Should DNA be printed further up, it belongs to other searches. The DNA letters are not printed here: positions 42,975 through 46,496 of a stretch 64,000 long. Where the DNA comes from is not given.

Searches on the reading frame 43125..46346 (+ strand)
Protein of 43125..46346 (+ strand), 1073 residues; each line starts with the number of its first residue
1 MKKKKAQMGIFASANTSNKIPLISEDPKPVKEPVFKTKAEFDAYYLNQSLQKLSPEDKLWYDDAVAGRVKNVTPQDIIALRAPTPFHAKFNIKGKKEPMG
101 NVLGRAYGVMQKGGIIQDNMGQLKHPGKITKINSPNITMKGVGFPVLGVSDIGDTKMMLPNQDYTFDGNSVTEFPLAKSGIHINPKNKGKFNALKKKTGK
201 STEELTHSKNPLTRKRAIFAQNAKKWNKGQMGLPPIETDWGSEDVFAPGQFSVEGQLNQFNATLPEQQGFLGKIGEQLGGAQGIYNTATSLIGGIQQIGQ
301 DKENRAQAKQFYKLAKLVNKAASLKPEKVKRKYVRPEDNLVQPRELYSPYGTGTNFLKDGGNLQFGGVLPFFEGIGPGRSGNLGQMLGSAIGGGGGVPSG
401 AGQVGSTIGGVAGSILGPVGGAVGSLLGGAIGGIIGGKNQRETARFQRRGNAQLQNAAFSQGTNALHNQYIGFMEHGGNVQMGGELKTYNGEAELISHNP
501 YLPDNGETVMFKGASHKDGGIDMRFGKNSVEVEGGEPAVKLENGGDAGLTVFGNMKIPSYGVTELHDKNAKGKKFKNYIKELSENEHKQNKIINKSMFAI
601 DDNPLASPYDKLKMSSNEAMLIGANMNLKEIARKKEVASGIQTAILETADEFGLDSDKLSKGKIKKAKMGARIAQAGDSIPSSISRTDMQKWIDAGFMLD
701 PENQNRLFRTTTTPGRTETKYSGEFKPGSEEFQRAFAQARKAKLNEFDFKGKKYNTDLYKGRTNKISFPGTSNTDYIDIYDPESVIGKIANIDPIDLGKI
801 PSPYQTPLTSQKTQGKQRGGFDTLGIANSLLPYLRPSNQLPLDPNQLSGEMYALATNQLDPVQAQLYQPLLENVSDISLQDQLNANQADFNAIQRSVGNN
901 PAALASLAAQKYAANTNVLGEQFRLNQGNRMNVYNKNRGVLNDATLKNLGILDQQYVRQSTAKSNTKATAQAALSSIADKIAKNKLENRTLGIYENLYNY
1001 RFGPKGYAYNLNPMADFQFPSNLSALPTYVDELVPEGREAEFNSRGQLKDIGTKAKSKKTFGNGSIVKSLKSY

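Call 8: search_protein_families(library=phrogs, proteins=[window:43125-46346:+])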
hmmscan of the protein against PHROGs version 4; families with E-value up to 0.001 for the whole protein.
window:43125-46346:+ (1073 aa): 1 family
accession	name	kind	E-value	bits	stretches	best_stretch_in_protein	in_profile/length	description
phrog_6922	-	unknown function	1.9e-05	24.6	1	402-472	337-415/768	-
